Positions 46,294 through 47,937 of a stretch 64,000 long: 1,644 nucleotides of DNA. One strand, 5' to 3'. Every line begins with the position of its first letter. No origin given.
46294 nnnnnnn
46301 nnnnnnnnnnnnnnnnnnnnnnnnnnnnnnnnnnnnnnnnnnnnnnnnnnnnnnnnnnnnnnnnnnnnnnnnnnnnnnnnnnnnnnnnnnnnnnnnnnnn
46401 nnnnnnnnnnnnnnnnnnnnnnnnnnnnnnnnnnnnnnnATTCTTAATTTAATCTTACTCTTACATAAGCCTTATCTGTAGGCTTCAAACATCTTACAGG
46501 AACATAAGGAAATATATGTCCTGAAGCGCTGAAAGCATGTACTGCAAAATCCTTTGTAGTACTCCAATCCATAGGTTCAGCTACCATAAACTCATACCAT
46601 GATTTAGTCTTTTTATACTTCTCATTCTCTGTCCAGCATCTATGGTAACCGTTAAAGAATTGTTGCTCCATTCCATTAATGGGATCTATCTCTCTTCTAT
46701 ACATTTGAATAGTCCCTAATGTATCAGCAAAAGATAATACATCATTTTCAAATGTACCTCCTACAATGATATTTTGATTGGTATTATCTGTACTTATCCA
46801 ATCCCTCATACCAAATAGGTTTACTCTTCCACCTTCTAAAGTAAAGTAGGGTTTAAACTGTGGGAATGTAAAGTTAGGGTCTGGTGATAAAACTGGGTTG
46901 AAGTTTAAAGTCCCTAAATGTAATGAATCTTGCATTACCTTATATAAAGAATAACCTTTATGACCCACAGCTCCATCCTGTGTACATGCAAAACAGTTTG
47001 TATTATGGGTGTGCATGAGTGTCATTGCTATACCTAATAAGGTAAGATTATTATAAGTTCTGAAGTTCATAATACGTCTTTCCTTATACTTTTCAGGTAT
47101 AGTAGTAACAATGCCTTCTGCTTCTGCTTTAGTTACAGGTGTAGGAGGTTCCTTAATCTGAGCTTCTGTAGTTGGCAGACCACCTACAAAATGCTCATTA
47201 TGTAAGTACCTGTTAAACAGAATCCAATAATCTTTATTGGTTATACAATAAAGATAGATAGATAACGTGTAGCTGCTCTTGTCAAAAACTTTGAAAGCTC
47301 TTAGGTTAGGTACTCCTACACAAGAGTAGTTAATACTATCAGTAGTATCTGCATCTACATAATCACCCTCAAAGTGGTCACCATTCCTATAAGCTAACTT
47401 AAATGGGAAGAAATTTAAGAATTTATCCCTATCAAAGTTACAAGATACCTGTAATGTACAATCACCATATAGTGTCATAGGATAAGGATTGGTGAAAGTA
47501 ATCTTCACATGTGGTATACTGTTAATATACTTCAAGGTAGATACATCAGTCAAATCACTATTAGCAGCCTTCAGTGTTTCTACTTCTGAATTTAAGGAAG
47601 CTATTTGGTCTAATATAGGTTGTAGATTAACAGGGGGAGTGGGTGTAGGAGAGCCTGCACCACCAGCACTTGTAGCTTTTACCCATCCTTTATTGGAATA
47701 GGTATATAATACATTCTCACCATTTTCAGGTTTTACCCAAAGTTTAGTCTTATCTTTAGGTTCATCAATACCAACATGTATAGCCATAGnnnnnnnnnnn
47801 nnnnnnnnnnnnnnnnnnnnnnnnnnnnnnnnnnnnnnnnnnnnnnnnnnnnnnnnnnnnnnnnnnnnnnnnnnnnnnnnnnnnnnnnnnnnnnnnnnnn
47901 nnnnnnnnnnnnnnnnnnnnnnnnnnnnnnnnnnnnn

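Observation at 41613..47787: Four consecutive receptor-binding/tail-fibre paralogs sharing an N-terminal anchor motif, including a tandem duplicate pair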

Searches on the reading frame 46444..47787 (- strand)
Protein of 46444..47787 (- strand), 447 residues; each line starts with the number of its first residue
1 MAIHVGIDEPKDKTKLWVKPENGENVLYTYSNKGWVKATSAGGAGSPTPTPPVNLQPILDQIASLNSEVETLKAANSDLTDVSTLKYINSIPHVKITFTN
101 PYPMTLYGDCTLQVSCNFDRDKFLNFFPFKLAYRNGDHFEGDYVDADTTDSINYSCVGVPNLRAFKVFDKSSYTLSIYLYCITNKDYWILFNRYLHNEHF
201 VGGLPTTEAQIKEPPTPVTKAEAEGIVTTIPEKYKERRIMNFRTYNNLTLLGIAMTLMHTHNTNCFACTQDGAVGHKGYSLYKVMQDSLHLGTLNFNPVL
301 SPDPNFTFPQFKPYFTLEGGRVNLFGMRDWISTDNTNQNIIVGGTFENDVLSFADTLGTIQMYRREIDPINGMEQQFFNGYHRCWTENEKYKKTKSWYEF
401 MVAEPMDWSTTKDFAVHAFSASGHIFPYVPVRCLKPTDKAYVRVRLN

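Call 3: search_protein_families(library=phrogs, proteins=[window:46444-47787:-], max_evalue=0.01)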
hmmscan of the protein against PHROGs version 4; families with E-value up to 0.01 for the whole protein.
window:46444-47787:- (447 aa): 0 families

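Call 4: search_protein_families(library=pfam, proteins=[window:46444-47787:-], max_evalue=0.01)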
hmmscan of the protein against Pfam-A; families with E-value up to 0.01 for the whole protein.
window:46444-47787:- (447 aa): 0 families

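Call 10: search_dna_similar(query=window:46444-47787:-, collection=phages, mode=protein, max_rows=25, max_evalue=0.001)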
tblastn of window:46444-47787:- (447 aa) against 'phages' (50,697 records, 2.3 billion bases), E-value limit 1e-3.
No match.

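Call 18: search_solved_structures(query=window:46444-47787:-, max_evalue=10, show_alignments=3)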
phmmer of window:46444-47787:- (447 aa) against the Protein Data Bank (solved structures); distinct sequences matched with E-value up to 10: 1.
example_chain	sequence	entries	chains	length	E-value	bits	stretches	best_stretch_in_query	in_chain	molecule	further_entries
4r58_A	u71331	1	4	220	6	8.5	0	68-94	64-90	Leucine Rich Repeat protein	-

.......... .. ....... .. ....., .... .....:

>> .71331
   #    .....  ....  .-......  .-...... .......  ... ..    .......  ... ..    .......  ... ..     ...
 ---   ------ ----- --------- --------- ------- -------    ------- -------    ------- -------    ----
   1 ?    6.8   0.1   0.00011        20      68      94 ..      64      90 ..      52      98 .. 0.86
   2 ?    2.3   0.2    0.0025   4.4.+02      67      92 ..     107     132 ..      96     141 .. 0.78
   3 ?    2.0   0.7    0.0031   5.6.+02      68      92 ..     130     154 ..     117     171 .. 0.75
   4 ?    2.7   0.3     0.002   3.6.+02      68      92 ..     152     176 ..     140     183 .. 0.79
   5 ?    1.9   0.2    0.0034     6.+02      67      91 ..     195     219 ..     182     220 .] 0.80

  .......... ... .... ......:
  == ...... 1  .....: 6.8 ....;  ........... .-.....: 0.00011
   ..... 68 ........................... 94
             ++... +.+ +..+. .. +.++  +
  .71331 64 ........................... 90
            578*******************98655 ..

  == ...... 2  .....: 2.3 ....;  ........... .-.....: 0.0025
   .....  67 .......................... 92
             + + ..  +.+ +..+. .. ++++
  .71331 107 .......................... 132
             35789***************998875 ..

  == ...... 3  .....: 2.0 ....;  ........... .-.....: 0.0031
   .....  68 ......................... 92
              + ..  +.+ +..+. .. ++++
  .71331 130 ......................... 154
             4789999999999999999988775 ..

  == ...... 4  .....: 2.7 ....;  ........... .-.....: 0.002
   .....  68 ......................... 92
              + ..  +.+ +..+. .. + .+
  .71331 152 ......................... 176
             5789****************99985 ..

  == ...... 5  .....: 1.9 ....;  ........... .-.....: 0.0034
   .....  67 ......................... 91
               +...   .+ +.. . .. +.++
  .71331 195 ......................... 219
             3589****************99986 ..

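Call 20: find_homologous_proteins(query=window:46444-47787:-, max_evalue=0.001)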
Query window:46444-47787:- (447 aa): 12 proteins with E <= 0.001 among 3413 candidates.
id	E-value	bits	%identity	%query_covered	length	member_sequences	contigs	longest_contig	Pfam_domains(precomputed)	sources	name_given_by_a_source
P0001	0.0e+0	1013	94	100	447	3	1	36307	-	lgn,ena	-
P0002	5.5e-293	989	93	100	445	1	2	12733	-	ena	-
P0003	1.5e-291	985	93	100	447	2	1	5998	-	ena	-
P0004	5.3e-287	970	92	100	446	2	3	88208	-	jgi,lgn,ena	jgi:hypothetical protein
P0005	1.8e-286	968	92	100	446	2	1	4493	-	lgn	-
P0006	2.0e-285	964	90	100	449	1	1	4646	-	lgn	-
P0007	9.8e-285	962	91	100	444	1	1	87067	-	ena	-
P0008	1.7e-277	938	89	100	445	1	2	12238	-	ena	-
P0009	5.7e-258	874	94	88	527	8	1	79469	-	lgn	-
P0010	2.1e-250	849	83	98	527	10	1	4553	-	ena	-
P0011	5.6e-243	825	88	88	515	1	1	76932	-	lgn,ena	-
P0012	1.7e-235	800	86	88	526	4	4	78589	-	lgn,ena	-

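Call 21: find_encoding_contigs(protein=P0009, flank=10000, max_places=3)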
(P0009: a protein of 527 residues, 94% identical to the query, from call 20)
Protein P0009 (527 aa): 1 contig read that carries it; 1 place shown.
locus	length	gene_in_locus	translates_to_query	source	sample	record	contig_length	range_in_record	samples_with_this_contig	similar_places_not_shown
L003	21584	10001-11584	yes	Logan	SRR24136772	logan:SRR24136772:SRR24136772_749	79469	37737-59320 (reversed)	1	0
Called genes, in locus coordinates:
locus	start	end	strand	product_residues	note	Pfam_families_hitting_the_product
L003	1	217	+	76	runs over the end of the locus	-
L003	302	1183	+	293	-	-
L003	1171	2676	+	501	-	-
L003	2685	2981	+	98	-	-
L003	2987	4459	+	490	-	-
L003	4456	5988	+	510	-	-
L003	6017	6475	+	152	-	-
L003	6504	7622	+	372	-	PF25209:Phage_capsid_4 (weak)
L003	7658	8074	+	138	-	-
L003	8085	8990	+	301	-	PF00801:PKD, PF18911:PKD_4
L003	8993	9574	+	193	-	-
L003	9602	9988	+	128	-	-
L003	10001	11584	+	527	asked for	-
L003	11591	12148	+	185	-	-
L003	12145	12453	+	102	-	-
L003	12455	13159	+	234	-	-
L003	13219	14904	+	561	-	-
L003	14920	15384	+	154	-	PF06841:Phage_T4_gp19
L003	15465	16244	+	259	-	-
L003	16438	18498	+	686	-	PF10145:PhageMin_Tail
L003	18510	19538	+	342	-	-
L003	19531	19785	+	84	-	PF01476:LysM (weak)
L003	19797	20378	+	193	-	-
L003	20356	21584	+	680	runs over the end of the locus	-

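Call 22: find_encoding_contigs(protein=P0004, flank=10000, max_places=3)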
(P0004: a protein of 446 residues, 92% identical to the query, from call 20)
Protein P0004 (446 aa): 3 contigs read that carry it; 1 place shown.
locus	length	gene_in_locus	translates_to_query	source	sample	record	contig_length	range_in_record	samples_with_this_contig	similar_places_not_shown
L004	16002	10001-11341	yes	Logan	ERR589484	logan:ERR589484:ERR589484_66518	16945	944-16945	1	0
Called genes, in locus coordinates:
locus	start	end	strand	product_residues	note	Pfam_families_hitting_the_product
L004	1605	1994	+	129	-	-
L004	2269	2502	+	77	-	-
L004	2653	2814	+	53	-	-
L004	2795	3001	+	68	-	-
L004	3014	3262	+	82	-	-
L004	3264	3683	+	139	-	-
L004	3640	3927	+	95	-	-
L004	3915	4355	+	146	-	-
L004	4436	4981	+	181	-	-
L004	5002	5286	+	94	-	-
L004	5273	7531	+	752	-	-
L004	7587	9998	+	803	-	-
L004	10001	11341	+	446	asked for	-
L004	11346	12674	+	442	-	-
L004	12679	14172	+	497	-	-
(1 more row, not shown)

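Call 50: search_protein_families(library=phrogs, proteins=[L003:6504-7622:+, L003:7658-8074:+, L003:8085-8990:+, L003:8993-9574:+, L003:9602-9988:+, L003:11591-12148:+, L003:12145-12453:+, L003:12455-13159:+, L003:13219-14904:+, L003:4456-5988:+], max_evalue=0.001)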
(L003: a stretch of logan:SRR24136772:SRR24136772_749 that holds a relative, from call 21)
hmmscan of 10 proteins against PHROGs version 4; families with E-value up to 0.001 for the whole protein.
L003:6504-7622:+ (372 aa): 4 families
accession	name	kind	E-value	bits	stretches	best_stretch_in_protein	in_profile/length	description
phrog_3922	-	head and packaging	4.1e-36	126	1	61-348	60-359/362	major head protein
phrog_10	-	head and packaging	3.5e-06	27.2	1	22-199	339-483/752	major head protein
phrog_1650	-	head and packaging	5.2e-06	27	1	125-319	68-266/300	major head protein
phrog_544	-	head and packaging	2.2e-05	25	1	91-204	19-134/282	major head protein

L003:7658-8074:+ (138 aa): 0 families

L003:8085-8990:+ (301 aa): 0 families

L003:8993-9574:+ (193 aa): 0 families

L003:9602-9988:+ (128 aa): 1 family
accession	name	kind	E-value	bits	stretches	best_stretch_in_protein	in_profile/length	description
phrog_4896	-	other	0.00058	20.4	1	40-109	215-283/291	glycerophosphoryl diester phosphodiesterase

L003:11591-12148:+ (185 aa): 1 family
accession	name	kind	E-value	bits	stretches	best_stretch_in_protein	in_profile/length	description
phrog_222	-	connector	8.9e-10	39.7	1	106-180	133-196/276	tail completion or Neck1 protein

L003:12145-12453:+ (102 aa): 0 families

L003:12455-13159:+ (234 aa): 0 families

L003:13219-14904:+ (561 aa): 1 family
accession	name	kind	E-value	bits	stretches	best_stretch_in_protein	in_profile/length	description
phrog_23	-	tail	8.6e-15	55.4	1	19-543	40-461/496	tail sheath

L003:4456-5988:+ (510 aa): 2 families
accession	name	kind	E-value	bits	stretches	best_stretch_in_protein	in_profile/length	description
phrog_8158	-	head and packaging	6.4e-34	118.8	1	76-476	50-395/408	head maturation protease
phrog_8730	-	unknown function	4.9e-08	34.5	1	388-481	86-175/191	-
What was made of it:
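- The myovirus copy of the p447 head sits between the capsid and neck genes, not in the baseplate module (calls 21, 50). The myovirus homolog lies in the head/neck module (call 50).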

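Call 63: predict_structure(alignment_id=A3)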
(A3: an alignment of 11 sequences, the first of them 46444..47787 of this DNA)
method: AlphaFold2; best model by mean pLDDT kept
length: 447 residues; sequences in the alignment: 11
mean_pLDDT: 37.0   pTM: 0.28
mean pLDDT of the five models: 37.0, 35.8, 35.1, 34.4, 33.8
residues with pLDDT >= 90: 0; 70-90: 32; 50-70: 41; < 50: 374
segments of 3 or more residues with pLDDT < 50: 40-54, 70-82, 96-166, 173-175, 180-447
pLDDT, mean of each block of 10 residues (from residue 1): 74 78 74 72 37 50 53 41 52 47 36 33 33 29 26 25 47 51 36 28 27 30 28 26 35 35 27 22 25 26 29 32 31 30 27 25 25 25 30 29 36 38 36 36 30
secondary structure, 60 per line:
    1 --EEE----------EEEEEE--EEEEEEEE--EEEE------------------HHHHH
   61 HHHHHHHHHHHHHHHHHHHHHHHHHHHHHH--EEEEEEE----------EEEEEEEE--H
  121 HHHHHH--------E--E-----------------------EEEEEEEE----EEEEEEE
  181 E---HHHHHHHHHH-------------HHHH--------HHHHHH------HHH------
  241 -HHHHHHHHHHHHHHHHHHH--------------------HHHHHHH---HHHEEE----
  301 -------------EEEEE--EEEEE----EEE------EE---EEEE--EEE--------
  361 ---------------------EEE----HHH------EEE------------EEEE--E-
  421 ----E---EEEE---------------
elements in order: E3-5 E16-21 E24-31 E34-37 H56-90 E93-99 E110-117 H120-126 E162-169 E174-181 H185-194 H208-211 H220-225 H242-260 H281-287 E294-296 E314-318 E321-325 E330-332 E344-347 E350-352 E382-384 E398-400 E413-416 E429-432
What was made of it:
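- AF2 predicts a four-strand beta meander for residues 1-40 (pLDDT 72-78), unlike the N-terminus of gp22 (call 63).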

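Call 64: search_protein_representatives(alignment_id=A3)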
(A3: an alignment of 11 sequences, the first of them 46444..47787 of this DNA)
Query: 11 sequences, 449 profile positions. Proteins with E-value up to 0.001 (for the whole library): 2; up to 1e-10: 2; up to 1e-30: 2. The best 2 are listed.
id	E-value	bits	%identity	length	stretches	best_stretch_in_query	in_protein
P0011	7.2e-256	865.4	-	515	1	12-449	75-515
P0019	6.2e-149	512.9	-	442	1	3-438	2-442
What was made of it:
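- Tried and rejected: An exhaustive HMMER search with a p447+p442 profile found only their own two clusters (call 64).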

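Call 66: fold_search(model_id=the predicted structure, library=pdb)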
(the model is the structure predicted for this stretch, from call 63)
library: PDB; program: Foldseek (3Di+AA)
matches with E <= 10: 126; with E <= 0.001: 0
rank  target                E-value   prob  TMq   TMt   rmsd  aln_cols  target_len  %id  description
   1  9e78_1O               1.3e+00  0.01  0.07  0.05  33.8       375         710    9  48-nm repeat of the Leishmania tarentolae doublet microtubule (released 2025-03-12)
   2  5xbj                  1.8e+00  0.04  0.05  0.04  16.3        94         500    8  The structure of the flagellar hook junction protein HAP1 (FlgK) from Campylobacter jejuni (released 2017-12-06)
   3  9fq1_E                2.2e+00  0.04  0.08  0.14  18.4       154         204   12  Structure of the disease-causing mutant P20S of human KCTD1 (released 2025-04-23)
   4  8u64_A                2.2e+00  0.04  0.08  0.07  17.5       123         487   15  Cryo-EM structure of PsBphP in Pfr state, medial PSM only (released 2024-08-21)
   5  6u42_6Y               2.2e+00  0.01  0.08  0.07  38.2       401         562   12  Natively decorated ciliary doublet microtubule (released 2019-11-13)
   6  6u42_6T               2.4e+00  0.01  0.07  0.06  37.8       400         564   12  Natively decorated ciliary doublet microtubule (released 2019-11-13)
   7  5ezu_B                2.5e+00  0.10  0.07  0.41  12.8       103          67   10  Crystal structure of the N-terminal domain of vaccinia virus immunomodulator A46 in complex with myristic acid. (released 2016-11-30)
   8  6obe_B                2.5e+00  0.02  0.05  0.17  18.5       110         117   11  Ricin A chain bound to VHH antibody V6H8 (released 2020-04-01)
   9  6u42_6Z               2.5e+00  0.01  0.07  0.06  38.7       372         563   12  Natively decorated ciliary doublet microtubule (released 2019-11-13)
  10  6u42_6W               2.5e+00  0.01  0.06  0.05  38.4       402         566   12  Natively decorated ciliary doublet microtubule (released 2019-11-13)
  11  6s4l_C                2.7e+00  0.04  0.08  0.13  18.0       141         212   12  Structure of human KCTD1 (released 2020-07-15)
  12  2rgs_A                2.7e+00  0.03  0.06  0.11  16.6       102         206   12  FC-fragment of monoclonal antibody IGG2B from Mus musculus (released 2008-10-07)
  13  6m0s_A                2.8e+00  0.05  0.09  0.06  20.3       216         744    8  3.6A Yeast Vo state3 prime (released 2020-11-04)
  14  12dl_IA               3.0e+00  0.03  0.06  0.12  17.8        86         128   15  Native structure of the cytoplasmic lattice (CPL) asymmetric unit from mouse MII eggs (released 2026-04-08)
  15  8glv_6V               3.0e+00  0.01  0.08  0.07  37.1       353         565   12  96-nm repeat unit of doublet microtubules from Chlamydomonas reinhardtii flagella (released 2023-05-31)
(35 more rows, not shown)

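Call 88: search_protein_families(library=pfam, proteins=[window:46447-47601:-], max_evalue=1)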
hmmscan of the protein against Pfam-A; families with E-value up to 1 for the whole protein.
window:46447-47601:- (385 aa): 1 family
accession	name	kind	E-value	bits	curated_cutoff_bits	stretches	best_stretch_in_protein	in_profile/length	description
PF03881.20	Fructosamin_kin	-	0.11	12.2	22.4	1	309-338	231-260/288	Fructosamine kinase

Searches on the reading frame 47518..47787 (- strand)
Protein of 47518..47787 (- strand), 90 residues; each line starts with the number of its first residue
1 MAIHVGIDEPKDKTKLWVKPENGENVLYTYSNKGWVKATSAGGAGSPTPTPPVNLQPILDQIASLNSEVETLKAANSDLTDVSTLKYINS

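Call 57: search_protein_families(library=pfam, proteins=[window:47518-47787:-], max_evalue=1)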
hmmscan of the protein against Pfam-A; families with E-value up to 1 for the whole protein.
seq(90 aa): 4 families
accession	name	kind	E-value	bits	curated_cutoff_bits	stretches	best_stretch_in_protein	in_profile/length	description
PF06005.17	ZapB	-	0.089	13.7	31.5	1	58-81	16-39/71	Cell division protein ZapB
PF14077.11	WD40_alt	-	0.13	12.6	25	1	62-84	20-42/48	Alternative WD40 repeat motif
PF14314.12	Methyltrans_Mon_2nd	-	0.17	11.6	25.2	1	48-89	84-124/268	Virus-capping methyltransferase, MT domain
PF21841.1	DUF6900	-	0.19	12.1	24.1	1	58-81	5-28/52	Family of unknown function (DUF6900)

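Call 58: search_protein_families(library=phrogs, proteins=[window:47518-47787:-], max_evalue=1)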
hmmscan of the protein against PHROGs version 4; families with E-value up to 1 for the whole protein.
seq(90 aa): 1 family
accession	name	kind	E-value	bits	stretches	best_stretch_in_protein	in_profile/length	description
phrog_4178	-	tail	0.18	13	1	5-22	88-105/105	major tail protein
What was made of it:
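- No curated family covers it (calls 57, 58).
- Tried and rejected: No curated family covers the plug (calls 57, 58).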
